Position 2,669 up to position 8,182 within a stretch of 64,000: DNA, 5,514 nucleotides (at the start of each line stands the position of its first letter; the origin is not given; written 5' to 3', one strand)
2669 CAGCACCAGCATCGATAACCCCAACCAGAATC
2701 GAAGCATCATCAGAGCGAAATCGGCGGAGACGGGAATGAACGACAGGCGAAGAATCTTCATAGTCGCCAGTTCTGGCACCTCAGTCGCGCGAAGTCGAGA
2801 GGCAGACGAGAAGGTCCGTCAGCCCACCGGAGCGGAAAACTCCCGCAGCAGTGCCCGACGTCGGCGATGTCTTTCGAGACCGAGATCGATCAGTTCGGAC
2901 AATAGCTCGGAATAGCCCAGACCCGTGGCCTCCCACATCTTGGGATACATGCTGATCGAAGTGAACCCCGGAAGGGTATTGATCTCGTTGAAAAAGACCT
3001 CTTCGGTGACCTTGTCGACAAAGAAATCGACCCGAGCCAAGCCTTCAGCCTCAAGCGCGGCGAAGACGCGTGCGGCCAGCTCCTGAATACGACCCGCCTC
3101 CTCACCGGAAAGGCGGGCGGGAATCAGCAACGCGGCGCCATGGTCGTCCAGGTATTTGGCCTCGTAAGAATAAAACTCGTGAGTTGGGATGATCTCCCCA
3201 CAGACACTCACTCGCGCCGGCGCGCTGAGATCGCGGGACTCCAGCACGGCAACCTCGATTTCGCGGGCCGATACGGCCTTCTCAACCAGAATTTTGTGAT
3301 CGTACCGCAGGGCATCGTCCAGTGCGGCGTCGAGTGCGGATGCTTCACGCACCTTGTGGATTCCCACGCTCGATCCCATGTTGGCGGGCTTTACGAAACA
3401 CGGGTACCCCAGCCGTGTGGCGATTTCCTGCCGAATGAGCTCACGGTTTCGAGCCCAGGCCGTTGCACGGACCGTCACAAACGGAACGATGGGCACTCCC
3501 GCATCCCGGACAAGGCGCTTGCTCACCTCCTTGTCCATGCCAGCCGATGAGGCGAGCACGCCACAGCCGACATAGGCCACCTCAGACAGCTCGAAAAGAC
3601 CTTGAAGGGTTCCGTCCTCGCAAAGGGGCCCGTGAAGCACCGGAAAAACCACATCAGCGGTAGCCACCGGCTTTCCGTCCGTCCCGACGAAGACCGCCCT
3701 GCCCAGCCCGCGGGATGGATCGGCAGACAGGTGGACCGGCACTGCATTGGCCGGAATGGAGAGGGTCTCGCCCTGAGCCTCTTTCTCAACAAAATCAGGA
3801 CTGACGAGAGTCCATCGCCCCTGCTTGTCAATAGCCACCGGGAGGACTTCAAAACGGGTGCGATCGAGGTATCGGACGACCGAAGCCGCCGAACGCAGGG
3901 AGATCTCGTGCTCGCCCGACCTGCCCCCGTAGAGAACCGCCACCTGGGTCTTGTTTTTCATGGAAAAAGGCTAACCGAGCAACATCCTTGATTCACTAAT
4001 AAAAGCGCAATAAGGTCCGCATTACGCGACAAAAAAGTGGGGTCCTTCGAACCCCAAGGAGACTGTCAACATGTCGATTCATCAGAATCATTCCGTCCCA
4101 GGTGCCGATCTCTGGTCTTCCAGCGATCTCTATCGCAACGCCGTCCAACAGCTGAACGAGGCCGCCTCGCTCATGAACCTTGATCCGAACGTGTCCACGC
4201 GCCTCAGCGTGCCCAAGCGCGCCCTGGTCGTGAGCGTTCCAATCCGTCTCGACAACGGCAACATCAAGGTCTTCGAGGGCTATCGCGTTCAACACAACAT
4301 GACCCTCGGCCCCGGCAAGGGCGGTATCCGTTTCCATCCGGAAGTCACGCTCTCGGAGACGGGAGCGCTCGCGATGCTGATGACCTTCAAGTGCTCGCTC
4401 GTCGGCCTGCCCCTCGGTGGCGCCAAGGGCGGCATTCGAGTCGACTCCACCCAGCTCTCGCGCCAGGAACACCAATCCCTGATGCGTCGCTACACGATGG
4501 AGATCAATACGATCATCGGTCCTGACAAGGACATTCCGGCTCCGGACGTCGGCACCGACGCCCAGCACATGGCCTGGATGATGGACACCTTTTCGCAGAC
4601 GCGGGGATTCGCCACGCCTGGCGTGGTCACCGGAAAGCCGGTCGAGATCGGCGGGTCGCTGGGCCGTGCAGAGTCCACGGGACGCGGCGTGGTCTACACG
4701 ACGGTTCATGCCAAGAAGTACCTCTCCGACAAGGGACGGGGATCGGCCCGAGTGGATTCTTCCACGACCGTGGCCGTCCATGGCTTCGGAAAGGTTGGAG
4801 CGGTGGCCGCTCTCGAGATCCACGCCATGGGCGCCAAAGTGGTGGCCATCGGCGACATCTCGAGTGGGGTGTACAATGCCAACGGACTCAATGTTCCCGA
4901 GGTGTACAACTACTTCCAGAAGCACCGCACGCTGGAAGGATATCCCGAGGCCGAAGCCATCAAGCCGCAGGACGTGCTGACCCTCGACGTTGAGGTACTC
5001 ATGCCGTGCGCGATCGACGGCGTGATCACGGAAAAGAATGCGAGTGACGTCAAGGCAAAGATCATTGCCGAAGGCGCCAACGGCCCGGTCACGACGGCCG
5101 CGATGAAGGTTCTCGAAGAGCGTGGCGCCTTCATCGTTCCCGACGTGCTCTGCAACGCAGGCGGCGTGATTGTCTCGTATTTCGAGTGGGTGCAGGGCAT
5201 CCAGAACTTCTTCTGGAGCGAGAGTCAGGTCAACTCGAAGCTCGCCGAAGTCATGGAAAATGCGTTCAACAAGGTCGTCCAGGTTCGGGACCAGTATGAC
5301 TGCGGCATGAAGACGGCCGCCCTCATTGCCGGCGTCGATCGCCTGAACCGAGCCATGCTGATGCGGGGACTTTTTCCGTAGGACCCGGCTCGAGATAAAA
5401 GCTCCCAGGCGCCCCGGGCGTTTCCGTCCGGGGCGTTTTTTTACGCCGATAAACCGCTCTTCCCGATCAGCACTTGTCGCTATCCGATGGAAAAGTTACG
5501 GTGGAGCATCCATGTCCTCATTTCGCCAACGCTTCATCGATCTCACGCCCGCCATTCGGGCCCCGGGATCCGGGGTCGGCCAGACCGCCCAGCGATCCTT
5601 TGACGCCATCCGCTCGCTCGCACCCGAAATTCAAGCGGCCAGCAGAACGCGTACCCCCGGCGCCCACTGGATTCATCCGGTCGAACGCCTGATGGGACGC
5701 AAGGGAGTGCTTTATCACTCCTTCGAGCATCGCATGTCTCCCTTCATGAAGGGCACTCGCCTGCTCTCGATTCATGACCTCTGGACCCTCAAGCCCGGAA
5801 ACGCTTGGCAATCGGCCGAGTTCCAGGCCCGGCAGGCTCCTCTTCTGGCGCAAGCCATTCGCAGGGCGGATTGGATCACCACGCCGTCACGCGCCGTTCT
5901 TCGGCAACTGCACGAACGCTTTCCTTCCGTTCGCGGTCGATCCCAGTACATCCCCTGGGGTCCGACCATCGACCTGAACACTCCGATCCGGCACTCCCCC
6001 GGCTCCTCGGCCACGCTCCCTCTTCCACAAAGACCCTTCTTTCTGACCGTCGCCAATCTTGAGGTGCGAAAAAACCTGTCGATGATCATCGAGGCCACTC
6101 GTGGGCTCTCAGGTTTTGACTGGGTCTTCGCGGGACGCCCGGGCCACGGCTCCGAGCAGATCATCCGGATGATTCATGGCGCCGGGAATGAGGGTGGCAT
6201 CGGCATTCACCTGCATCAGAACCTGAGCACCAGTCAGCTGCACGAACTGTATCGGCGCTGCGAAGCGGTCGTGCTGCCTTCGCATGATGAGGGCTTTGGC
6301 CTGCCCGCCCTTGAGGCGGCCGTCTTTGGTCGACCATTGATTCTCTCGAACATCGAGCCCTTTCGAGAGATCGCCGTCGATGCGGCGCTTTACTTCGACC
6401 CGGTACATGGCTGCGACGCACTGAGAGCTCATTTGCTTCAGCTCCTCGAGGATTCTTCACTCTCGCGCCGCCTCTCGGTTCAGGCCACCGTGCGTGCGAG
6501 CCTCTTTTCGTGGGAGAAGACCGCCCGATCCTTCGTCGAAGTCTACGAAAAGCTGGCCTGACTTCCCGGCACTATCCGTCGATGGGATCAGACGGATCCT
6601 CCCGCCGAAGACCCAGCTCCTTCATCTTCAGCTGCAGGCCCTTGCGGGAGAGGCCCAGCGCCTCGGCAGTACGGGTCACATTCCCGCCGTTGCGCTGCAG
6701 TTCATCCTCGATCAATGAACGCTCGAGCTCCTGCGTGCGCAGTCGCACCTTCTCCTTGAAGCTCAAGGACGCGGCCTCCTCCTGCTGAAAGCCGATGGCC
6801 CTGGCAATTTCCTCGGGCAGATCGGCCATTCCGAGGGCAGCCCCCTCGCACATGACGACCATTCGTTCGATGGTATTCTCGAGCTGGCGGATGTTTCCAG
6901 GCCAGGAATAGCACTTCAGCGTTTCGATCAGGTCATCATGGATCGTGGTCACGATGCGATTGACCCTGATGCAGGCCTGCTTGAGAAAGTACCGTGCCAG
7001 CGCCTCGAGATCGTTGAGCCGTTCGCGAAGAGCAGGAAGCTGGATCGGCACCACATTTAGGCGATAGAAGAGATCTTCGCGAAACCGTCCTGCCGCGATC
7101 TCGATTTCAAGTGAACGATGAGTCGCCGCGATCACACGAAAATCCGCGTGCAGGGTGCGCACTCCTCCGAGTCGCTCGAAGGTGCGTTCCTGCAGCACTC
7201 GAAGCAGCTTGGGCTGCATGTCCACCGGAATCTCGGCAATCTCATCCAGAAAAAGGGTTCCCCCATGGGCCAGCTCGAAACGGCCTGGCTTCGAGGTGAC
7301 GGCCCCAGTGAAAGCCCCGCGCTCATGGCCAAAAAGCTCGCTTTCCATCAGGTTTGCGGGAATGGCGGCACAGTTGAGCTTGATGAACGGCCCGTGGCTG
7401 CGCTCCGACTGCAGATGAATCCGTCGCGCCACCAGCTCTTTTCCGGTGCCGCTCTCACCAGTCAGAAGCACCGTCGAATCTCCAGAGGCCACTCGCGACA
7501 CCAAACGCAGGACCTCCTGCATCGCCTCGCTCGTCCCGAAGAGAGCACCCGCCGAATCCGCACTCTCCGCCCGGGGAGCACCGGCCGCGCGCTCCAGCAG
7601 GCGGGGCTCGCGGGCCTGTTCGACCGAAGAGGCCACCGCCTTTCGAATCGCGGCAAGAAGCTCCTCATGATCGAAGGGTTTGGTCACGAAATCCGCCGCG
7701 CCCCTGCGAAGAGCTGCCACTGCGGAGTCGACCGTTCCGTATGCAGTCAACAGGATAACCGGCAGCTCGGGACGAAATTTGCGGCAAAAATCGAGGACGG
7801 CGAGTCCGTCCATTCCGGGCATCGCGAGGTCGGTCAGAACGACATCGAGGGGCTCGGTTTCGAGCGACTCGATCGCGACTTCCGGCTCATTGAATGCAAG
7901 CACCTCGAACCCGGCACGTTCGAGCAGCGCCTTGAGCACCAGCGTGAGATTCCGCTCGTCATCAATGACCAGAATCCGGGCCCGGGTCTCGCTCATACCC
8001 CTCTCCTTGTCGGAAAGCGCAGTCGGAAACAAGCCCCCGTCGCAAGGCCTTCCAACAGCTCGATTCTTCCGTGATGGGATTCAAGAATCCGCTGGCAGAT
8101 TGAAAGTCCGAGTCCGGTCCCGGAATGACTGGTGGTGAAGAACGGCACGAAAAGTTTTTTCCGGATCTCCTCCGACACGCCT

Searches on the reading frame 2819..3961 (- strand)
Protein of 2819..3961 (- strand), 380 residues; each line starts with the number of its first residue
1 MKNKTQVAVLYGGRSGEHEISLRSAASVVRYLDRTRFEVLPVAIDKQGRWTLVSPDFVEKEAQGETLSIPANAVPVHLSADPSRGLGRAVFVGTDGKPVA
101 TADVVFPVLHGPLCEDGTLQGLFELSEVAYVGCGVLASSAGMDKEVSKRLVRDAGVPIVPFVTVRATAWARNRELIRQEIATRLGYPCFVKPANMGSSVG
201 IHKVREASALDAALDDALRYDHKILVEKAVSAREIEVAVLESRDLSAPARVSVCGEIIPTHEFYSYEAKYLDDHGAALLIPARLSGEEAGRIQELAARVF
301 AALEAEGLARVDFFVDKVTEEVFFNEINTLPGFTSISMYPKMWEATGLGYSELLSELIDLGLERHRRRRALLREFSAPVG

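Call 79: search_protein_families(library=pfam, proteins=[window:2819-3961:-], max_evalue=0.00001)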
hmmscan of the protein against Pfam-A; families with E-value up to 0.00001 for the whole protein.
window:2819-3961:- (380 aa): 4 families
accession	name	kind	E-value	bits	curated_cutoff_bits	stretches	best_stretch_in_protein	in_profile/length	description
PF07478.18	Dala_Dala_lig_C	-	3.5e-73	245.9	24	1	150-358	1-203/204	D-ala D-ala ligase C-terminus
PF01820.27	Dala_Dala_lig_N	-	3.4e-33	115.2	34.6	1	6-133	1-121/121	D-ala D-ala ligase N-terminus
PF02222.28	ATP-grasp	-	7.8e-10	39.1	27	1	152-328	4-160/179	ATP-grasp domain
PF02786.22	CPSase_L_D2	-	1.4e-09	38.2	19.8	1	143-329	1-178/211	Carbamoyl-phosphate synthase L chain, ATP binding domain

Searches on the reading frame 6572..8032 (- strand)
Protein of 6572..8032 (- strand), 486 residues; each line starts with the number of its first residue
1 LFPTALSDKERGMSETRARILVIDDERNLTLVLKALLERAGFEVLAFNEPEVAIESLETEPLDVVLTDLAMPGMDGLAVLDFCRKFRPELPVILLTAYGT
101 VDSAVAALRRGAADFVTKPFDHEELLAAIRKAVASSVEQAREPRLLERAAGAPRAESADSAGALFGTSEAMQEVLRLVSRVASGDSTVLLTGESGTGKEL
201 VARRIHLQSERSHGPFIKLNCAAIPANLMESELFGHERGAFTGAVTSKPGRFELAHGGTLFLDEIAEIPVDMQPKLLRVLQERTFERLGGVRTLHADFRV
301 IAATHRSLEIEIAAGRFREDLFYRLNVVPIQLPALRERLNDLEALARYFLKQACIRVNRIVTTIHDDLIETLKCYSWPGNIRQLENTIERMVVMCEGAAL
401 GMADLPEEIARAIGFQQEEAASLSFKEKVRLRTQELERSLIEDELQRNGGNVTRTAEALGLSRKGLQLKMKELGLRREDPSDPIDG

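Call 8: search_protein_families(library=pfam, proteins=[window:6572-8032:-], max_evalue=0.01)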
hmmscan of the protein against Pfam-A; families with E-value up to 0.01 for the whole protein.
window:6572-8032:- (486 aa): 11 families
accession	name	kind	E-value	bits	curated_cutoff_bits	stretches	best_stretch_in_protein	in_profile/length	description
PF00158.32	Sigma54_activat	-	1e-71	240.5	20.2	1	165-331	2-168/168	Sigma-54 interaction domain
PF00072.30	Response_reg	-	8.6e-29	100.4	30.2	1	20-130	1-111/111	Response regulator receiver domain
PF25601.1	AAA_lid_14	-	9.7e-24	83.5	27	1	336-414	1-79/87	AAA+ ATPase lid domain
PF14532.12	Sigma54_activ_2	-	2.4e-20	73.6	25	1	165-335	1-138/138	Sigma-54 interaction domain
PF02954.25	HTH_8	-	6e-11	42.3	22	1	435-473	4-42/42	Bacterial regulatory protein, Fis family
PF07728.20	AAA_5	-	3.8e-09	37.1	22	1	188-306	2-123/139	AAA domain (dynein-related subfamily)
PF01078.27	Mg_chelatase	-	2.1e-08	34.3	20.3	1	243-304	93-156/207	Magnesium chelatase, subunit ChlI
PF13191.12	AAA_16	-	4e-06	27.9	32.6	1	164-224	2-63/167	AAA ATPase domain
PF00004.35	AAA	-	5e-05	24.2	21.2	1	188-319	1-125/131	ATPase family associated with various cellular activities (AAA)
PF13401.12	AAA_22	-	0.0022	18.8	27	0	184-222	4-42/130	AAA domain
PF07726.17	AAA_3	-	0.0047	17.3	27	0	188-304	2-110/131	ATPase family associated with various cellular activities (AAA)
